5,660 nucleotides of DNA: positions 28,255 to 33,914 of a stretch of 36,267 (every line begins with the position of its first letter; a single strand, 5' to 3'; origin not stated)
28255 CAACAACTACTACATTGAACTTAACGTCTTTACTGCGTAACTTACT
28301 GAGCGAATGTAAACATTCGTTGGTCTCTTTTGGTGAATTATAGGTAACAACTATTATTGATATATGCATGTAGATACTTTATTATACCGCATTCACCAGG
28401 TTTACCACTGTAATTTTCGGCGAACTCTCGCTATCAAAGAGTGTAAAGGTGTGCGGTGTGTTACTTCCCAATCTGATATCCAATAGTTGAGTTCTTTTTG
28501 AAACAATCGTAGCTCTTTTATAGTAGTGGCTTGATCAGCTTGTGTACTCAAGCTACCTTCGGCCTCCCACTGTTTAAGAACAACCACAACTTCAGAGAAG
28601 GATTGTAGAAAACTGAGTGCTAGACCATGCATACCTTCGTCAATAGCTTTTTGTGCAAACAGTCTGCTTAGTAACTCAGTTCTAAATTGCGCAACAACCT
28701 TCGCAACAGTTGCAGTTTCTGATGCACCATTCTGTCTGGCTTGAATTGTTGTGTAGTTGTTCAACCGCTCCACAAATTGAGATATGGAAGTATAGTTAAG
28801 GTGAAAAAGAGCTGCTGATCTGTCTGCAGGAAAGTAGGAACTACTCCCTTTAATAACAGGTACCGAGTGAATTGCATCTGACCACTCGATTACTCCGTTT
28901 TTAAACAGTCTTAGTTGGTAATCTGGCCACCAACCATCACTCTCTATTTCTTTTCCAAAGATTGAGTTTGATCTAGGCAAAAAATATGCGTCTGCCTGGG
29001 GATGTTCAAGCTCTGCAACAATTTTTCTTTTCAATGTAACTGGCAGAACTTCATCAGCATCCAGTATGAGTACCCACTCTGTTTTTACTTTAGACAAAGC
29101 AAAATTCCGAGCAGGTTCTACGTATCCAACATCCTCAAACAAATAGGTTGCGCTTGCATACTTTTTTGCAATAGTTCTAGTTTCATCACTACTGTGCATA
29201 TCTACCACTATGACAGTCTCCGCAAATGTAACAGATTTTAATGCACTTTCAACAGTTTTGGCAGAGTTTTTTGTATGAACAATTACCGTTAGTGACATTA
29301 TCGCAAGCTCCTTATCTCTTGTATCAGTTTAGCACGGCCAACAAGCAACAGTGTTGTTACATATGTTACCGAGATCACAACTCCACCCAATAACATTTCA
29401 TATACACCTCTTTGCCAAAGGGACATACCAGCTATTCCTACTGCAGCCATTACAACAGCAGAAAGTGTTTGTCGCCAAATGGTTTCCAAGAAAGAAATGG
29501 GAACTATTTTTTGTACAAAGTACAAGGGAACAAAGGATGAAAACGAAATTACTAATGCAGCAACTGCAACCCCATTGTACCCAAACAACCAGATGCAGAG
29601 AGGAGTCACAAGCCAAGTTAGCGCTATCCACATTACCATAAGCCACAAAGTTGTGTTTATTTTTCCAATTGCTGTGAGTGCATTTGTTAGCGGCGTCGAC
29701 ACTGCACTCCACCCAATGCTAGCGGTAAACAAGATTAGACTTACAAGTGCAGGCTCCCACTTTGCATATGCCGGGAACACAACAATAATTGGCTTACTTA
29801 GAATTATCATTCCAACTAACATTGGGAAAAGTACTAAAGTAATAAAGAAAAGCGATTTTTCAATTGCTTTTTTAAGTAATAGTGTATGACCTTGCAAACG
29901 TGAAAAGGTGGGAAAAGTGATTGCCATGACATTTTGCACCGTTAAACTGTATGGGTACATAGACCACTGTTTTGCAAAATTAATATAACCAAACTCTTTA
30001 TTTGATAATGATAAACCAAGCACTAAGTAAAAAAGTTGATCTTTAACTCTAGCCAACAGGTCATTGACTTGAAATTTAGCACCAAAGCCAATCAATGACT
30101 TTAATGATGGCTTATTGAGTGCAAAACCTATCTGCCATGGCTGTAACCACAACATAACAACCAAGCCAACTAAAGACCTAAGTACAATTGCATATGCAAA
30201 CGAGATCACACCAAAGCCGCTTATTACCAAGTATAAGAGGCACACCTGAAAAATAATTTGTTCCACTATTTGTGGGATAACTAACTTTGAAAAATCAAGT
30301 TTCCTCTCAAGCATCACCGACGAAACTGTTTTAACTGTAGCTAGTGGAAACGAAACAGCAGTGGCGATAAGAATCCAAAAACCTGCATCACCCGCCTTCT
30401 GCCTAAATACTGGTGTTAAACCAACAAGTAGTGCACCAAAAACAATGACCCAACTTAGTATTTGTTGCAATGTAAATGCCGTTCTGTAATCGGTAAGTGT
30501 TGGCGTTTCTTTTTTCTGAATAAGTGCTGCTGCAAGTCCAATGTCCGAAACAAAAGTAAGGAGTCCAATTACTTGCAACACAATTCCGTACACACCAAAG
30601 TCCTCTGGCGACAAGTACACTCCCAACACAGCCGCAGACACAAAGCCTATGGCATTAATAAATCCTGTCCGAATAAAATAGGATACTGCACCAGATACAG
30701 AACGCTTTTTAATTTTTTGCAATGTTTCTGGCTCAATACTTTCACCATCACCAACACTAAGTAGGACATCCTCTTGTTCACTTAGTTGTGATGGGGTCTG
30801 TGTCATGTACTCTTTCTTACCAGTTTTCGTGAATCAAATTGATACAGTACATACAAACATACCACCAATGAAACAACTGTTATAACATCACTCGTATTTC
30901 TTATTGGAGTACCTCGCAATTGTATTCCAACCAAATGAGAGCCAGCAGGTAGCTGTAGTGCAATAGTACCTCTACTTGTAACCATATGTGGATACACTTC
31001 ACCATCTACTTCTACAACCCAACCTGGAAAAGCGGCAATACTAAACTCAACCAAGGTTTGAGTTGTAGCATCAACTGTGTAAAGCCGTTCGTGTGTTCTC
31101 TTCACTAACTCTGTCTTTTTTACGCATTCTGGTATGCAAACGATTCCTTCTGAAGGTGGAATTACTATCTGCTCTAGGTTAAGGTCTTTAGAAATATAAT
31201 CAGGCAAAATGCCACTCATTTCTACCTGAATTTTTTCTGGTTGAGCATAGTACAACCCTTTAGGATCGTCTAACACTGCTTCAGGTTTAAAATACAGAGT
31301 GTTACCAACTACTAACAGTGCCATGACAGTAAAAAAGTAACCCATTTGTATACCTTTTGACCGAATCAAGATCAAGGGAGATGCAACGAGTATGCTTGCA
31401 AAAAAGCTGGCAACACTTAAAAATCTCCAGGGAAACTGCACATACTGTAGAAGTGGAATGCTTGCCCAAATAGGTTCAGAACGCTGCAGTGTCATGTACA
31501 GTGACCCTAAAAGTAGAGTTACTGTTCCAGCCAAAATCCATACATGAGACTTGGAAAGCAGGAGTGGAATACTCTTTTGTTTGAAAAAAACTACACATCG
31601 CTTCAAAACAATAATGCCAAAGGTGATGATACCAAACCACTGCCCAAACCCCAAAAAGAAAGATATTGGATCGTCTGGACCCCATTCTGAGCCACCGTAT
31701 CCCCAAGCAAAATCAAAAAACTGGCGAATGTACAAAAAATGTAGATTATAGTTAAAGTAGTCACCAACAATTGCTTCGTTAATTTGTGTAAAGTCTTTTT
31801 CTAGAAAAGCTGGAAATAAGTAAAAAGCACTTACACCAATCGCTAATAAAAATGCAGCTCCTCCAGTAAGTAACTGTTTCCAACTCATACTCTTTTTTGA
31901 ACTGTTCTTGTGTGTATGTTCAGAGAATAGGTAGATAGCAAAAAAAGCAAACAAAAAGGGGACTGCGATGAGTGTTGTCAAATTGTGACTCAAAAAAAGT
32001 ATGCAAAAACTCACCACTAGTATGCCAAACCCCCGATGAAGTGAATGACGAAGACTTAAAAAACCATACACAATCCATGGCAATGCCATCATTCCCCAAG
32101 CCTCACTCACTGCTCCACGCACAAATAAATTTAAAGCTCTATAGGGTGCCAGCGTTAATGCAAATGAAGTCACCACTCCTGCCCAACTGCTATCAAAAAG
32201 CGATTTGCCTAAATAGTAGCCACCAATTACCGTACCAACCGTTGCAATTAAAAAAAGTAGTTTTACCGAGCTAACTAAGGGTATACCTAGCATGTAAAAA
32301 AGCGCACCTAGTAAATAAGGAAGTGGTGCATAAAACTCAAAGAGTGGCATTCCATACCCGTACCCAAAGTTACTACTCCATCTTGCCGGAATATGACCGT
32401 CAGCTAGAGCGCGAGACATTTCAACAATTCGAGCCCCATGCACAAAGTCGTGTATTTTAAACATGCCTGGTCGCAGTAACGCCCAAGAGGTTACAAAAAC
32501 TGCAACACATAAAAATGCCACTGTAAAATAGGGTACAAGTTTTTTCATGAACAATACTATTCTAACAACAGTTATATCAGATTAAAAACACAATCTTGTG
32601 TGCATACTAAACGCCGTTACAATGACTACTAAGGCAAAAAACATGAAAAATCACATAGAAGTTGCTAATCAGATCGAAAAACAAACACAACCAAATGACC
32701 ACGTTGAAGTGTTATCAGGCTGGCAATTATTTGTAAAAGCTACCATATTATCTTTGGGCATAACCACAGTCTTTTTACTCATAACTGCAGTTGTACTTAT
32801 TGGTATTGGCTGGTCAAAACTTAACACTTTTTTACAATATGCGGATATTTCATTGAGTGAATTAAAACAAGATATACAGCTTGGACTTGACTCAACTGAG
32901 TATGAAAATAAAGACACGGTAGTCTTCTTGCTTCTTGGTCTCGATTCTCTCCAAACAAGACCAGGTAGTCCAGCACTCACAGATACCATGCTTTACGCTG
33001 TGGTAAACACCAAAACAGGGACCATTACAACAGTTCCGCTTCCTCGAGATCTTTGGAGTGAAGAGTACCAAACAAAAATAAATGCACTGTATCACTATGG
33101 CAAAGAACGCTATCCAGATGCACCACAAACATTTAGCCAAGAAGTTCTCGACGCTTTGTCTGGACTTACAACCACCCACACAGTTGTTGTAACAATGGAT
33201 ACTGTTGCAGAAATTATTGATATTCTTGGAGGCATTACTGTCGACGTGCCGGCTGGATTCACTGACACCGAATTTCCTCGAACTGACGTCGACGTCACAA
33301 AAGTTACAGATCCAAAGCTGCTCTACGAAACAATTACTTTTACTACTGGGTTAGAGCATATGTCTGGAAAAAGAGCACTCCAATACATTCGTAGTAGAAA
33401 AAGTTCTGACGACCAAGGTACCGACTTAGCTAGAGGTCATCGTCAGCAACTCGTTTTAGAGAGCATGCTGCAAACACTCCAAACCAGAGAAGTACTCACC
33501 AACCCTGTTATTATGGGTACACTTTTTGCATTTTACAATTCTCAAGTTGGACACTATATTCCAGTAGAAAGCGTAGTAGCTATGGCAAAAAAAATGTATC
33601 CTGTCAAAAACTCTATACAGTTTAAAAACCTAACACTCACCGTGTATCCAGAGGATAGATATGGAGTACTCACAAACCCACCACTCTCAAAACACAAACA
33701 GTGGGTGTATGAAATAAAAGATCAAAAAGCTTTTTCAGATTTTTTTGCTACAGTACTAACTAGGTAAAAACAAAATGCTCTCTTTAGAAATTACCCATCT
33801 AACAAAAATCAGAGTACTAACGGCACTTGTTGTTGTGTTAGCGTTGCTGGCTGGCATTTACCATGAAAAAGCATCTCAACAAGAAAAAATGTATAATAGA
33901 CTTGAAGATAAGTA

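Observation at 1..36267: One 36-kb locus encodes at least 13 GT-C-like membrane glycosyltransferases: an extracytoplasmic glycan assembly line?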

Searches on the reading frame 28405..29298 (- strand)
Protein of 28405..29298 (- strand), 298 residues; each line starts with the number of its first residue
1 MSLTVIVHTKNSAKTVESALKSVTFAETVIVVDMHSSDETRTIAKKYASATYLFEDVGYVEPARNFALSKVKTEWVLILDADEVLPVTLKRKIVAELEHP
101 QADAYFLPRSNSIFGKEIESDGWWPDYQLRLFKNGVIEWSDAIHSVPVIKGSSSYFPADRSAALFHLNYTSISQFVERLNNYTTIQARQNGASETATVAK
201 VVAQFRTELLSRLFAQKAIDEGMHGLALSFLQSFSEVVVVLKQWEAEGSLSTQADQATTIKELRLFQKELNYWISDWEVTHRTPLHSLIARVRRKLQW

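Call 5: search_protein_families(library=pfam, max_evalue=0.01, proteins=[window:28405-29298:-])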
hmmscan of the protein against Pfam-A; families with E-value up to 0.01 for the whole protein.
window:28405-29298:- (298 aa): 3 families
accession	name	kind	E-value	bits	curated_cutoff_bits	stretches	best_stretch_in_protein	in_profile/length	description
PF00535.33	Glycos_transf_2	-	1.4e-15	58.1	23.3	1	4-109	1-115/168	Glycosyl transferase family 2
PF13704.12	Glyco_tranf_2_4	-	0.00036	21.4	27.5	1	26-88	19-87/98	Glycosyl transferase family 2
PF13641.12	Glyco_tranf_2_3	-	0.0032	17.9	27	1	13-102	17-116/230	Glycosyltransferase like family 2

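Call 42: search_protein_families(library=ncbifam, max_evalue=0.001, proteins=[window:28405-29298:-])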
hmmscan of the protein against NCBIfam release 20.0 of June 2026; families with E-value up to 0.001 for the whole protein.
window:28405-29298:- (298 aa): 5 families
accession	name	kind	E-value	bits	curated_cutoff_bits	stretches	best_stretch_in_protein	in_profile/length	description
TIGR04283.1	glyco_like_mftF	equivalog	2.2e-06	27.4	182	1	3-104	1-104/221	TIGR04283 family arsenosugar biosynthesis glycosyltransferase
NF047683.1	TeichurnBiosyTuaG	equivalog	4.6e-06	26.5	400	1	3-85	8-99/252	teichuronic acid biosynthesis protein TuaG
TIGR04182.1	glyco_TIGR04182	equivalog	8.4e-06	25.4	325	1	3-102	2-102/293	S-layer glycoprotein N-glycosyltransferase AglJ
NF038302.1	EPS_HpsE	equivalog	6.1e-05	22.1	300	1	3-105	3-120/307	hormogonium polysaccharide biosynthesis glycosyltransferase HpsE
NF007482.0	PRK10073.1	equivalog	0.00083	18.5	423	0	3-94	8-107/334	glycosyltransferase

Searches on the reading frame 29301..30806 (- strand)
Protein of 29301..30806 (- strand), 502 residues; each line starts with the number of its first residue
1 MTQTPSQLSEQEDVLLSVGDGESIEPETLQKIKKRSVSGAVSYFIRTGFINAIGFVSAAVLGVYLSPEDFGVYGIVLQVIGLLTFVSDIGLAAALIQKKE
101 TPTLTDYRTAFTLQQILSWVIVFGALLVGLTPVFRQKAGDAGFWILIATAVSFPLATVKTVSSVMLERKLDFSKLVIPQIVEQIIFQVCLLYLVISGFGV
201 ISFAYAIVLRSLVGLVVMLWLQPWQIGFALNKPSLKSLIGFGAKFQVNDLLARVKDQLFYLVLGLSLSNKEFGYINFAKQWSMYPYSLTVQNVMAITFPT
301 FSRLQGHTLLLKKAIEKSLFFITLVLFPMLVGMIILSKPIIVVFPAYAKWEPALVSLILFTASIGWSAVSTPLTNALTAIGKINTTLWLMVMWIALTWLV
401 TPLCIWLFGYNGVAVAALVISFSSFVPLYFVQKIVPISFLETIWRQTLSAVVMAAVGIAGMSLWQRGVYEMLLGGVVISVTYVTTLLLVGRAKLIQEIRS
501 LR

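Call 5: search_protein_families(library=pfam, max_evalue=0.01, proteins=[window:29301-30806:-])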
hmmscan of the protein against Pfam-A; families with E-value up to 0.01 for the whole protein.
window:29301-30806:- (502 aa): 3 families
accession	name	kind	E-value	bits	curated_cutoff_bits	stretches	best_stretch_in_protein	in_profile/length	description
PF13440.11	Polysacc_synt_3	-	7.1e-48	163.8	23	1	65-344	6-283/293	Polysaccharide biosynthesis protein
PF01943.22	Polysacc_synt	-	2.9e-19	70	28.2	1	38-305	3-274/274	Polysaccharide biosynthesis protein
PF03023.19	MurJ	-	1.3e-05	24.5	27.4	1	272-468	232-435/451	Lipid II flippase MurJ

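Call 86: search_protein_families(library=ncbifam, max_evalue=0.00001, proteins=[window:29301-30806:-])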
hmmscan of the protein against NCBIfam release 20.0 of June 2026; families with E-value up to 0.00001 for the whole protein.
window:29301-30806:- (502 aa): 3 families
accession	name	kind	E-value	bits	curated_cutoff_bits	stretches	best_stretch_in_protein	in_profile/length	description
NF007773.0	PRK10459.1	equivalog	7.3e-32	111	273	1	32-499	3-476/492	MOP flippase family protein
NF058658.1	Oglyco_Wzx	exception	5.2e-25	88.4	720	1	31-497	5-470/478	O-glycosylation flippase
NF047674.1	TeichurnBiosyTuaB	equivalog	2.8e-19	69.5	580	1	30-458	2-433/469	teichuronic acid biosynthesis protein TuaB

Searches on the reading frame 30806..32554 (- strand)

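Call 5: search_protein_families(library=pfam, max_evalue=0.01, proteins=[window:30806-32554:-])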
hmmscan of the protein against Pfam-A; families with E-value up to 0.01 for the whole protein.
window:30806-32554:- (583 aa): 0 families

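Call 8: search_protein_families(library=ncbifam, max_evalue=0.1, proteins=[window:30806-32554:-])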
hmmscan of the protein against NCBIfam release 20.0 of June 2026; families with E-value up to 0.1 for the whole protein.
window:30806-32554:- (583 aa): 0 families

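Call 9: search_protein_families(library=pfam, max_evalue=10, proteins=[window:30806-32554:-])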
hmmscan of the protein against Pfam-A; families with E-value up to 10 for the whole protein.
window:30806-32554:- (583 aa): 1 family
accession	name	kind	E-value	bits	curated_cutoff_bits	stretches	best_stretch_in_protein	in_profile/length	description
PF09586.16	YfhO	-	0.25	10.1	28.5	1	485-544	763-821/835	Bacterial membrane protein YfhO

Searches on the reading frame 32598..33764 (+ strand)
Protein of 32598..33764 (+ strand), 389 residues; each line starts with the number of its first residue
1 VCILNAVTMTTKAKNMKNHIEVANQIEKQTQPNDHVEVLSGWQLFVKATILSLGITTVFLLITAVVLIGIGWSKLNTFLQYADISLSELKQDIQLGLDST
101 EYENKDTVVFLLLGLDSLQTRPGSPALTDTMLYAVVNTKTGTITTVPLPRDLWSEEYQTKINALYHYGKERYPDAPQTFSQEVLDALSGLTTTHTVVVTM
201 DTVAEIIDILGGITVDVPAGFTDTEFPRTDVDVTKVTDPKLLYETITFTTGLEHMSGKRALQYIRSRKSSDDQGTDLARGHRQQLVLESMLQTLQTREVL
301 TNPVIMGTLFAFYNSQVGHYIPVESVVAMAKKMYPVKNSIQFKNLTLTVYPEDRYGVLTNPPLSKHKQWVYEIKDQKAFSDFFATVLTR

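Call 5: search_protein_families(library=pfam, max_evalue=0.01, proteins=[window:32598-33764:+])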
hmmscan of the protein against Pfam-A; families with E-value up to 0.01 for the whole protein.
window:32598-33764:+ (389 aa): 1 family
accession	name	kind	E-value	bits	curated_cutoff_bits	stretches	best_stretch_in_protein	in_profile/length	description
PF03816.19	LytR_cpsA_psr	-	1.1e-26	94.3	24.6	1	128-295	2-149/150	LytR_cpsA_psr family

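Call 11: find_encoding_contigs(protein=window:32598-33764:+, flank=10000, max_places=6)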
Protein window:32598-33764:+ (389 aa): no gene with exactly this product is on record in the collection.

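Call 86: search_protein_families(library=ncbifam, max_evalue=0.00001, proteins=[window:32598-33764:+])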
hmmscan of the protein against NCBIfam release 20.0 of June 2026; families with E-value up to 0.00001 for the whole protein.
window:32598-33764:+ (389 aa): 4 families
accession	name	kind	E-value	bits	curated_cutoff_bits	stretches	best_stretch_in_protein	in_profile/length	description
TIGR00350.1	lytR_cpsA_psr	domain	1.5e-21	77.3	62.3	1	126-294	1-150/152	LCP family glycopolymer transferase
NF006897.1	PRK09379.1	equivalog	1.6e-16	60.4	441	1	59-293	8-217/298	polyisoprenyl-teichoic acid--peptidoglycan teichoic acid transferase TagU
NF047591.1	ligase_LytR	equivalog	2.2e-09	37.1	450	1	55-294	5-235/336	glycopolymer--peptidoglycan transferase LytR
NF051849.1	LCP_trans_Cps2A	equivalog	1e-06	28.2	650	0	180-302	291-393/477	LCP family glycopolymer transferase CpsA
